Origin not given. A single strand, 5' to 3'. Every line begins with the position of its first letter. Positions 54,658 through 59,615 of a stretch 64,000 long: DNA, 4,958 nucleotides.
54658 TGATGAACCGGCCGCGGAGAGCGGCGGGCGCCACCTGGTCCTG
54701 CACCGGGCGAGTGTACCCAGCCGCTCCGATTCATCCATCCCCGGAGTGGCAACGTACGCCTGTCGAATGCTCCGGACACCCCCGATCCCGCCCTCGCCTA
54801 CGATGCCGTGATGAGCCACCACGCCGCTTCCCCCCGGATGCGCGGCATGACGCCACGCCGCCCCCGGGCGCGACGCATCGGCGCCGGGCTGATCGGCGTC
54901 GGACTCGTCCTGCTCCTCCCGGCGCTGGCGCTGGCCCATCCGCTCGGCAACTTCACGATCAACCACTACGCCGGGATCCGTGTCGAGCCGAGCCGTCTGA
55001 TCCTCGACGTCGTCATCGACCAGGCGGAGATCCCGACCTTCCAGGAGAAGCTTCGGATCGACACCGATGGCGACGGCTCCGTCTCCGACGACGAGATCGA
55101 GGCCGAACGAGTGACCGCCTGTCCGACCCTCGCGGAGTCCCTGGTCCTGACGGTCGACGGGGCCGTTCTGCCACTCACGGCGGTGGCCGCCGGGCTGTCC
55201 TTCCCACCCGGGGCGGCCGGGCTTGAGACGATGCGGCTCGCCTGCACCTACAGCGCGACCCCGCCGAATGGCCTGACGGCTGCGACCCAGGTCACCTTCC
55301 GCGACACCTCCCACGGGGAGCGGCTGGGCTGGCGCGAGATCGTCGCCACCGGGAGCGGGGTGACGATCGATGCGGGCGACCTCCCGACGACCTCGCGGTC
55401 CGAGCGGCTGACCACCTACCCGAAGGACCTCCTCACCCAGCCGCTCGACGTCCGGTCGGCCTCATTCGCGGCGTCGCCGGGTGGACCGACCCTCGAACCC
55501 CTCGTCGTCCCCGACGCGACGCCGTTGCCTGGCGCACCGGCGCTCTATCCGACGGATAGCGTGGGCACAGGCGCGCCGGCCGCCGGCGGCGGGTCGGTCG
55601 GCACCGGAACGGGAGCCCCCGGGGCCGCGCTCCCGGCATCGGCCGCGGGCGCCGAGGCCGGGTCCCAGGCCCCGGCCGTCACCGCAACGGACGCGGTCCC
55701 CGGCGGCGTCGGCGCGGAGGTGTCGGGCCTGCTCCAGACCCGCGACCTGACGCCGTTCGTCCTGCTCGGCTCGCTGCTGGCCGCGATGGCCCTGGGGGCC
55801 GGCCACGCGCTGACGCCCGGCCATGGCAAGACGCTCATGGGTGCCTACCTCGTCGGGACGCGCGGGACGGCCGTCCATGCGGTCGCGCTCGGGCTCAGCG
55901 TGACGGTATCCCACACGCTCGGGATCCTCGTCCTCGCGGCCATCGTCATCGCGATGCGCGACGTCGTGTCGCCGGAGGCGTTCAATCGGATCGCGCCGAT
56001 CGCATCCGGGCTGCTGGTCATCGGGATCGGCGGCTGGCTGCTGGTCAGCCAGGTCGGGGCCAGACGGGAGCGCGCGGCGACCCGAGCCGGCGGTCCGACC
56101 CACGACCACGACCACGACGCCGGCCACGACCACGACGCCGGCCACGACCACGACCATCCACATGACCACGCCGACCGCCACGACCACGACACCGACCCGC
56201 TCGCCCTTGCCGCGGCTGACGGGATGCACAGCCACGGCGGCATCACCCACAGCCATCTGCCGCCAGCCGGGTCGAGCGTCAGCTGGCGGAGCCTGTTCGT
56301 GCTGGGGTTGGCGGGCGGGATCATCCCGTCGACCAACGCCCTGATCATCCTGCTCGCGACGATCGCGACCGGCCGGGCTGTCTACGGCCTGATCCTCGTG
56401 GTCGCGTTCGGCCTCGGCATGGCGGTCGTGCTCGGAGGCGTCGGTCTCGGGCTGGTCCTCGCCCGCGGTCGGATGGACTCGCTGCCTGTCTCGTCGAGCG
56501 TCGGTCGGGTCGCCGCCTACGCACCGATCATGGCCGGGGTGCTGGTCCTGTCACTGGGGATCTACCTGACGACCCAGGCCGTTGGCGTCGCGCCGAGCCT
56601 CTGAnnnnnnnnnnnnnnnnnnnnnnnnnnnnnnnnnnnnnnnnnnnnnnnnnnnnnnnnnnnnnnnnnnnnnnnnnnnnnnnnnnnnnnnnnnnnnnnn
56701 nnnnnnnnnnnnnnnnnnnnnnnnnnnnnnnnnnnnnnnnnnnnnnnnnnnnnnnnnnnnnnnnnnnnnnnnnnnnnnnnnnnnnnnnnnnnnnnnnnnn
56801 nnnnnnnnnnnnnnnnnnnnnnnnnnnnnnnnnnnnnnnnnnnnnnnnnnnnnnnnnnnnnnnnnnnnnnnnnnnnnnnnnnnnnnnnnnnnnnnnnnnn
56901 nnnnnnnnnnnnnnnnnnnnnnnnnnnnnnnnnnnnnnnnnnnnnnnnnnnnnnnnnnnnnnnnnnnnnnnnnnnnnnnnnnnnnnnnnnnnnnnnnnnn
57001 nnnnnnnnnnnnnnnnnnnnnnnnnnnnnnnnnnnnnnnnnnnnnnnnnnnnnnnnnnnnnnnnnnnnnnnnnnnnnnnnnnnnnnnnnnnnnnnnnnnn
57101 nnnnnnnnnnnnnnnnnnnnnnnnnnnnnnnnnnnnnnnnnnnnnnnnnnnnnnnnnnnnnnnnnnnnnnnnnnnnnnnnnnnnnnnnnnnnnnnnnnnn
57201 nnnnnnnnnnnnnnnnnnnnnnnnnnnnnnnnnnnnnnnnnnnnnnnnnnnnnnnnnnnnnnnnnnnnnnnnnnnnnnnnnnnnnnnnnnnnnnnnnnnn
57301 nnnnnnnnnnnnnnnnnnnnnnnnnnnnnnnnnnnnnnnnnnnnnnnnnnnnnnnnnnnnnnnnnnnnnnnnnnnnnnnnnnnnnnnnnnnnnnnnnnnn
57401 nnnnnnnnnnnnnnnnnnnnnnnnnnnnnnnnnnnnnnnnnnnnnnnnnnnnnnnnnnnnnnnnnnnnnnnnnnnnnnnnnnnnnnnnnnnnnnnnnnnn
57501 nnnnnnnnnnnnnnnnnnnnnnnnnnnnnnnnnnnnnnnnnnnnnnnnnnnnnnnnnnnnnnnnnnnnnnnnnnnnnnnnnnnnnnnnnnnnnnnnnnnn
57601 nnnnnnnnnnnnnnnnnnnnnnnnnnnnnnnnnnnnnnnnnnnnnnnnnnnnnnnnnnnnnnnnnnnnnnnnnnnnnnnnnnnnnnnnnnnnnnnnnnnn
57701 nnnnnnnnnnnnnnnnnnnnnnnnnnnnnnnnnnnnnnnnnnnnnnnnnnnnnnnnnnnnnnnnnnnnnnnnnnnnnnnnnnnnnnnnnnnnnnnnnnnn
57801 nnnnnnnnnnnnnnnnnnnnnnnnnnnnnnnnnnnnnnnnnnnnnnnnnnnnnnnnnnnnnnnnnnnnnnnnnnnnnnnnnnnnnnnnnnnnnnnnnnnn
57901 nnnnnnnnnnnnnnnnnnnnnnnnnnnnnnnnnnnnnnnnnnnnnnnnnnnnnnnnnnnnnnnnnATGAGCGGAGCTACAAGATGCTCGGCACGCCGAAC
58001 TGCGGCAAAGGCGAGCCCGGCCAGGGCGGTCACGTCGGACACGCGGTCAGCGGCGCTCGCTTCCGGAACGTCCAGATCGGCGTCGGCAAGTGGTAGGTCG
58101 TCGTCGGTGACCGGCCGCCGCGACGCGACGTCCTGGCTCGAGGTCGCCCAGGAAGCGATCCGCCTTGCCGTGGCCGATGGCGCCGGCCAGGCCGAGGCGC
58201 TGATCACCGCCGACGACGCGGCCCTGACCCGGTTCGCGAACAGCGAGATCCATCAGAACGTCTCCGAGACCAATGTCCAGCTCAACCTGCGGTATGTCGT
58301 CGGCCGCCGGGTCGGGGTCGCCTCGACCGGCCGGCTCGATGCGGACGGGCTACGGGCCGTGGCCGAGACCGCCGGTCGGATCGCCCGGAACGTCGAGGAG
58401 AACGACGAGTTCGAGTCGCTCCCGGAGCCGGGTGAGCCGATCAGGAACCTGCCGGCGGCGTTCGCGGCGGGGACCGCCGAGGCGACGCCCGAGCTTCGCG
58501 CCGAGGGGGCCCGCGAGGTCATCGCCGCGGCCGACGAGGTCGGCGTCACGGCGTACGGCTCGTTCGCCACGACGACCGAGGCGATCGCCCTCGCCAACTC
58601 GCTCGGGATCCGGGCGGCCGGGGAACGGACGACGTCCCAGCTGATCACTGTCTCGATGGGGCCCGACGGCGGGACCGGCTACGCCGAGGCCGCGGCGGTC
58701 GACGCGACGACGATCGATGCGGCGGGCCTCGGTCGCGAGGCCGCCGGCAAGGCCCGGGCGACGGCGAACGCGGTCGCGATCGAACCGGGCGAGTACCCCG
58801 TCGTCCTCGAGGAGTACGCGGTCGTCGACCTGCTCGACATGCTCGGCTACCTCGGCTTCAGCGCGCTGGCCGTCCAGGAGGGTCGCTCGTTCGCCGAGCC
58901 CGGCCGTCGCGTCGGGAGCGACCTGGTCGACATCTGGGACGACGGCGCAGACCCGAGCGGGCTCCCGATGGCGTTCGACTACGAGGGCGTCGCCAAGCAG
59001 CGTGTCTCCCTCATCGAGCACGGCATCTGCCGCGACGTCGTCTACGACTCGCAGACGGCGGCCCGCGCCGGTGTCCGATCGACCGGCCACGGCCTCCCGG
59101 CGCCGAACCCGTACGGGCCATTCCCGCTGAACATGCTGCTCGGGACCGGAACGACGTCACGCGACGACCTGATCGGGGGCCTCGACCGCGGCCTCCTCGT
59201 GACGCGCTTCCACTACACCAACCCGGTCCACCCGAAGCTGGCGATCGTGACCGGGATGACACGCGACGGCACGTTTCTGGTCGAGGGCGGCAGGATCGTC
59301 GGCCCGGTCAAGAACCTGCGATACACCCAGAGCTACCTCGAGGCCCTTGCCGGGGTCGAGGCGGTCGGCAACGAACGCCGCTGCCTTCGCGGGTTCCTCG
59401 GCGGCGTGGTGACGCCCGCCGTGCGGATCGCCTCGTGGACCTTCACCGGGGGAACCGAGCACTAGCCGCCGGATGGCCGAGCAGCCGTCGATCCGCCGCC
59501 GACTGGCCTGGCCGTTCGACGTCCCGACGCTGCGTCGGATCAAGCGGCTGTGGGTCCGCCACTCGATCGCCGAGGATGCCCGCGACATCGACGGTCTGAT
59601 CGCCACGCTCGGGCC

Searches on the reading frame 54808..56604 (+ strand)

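Call 65: search_protein_families(library=pfam, proteins=[window:54808-56604:+], max_evalue=0.00001)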
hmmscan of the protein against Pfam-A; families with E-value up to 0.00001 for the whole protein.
window:54808-56604:+ (598 aa): 1 family
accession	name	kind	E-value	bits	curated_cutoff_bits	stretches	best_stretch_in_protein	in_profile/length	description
PF03824.22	NicO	-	1.7e-11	44.4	27.7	1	324-559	6-251/287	High-affinity nickel-transport protein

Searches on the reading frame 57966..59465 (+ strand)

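Call 65: search_protein_families(library=pfam, proteins=[window:57966-59465:+], max_evalue=0.00001)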
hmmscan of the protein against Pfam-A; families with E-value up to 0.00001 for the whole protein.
window:57966-59465:+ (499 aa): 2 families
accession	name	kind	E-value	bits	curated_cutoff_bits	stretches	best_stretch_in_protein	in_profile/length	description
PF19289.4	PmbA_TldD_3rd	-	2.4e-44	151.6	22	1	274-495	1-220/220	PmbA/TldA metallopeptidase C-terminal domain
PF01523.21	PmbA_TldD_1st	-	5e-06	27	20.9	1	81-140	6-65/65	PmbA/TldA metallopeptidase domain 1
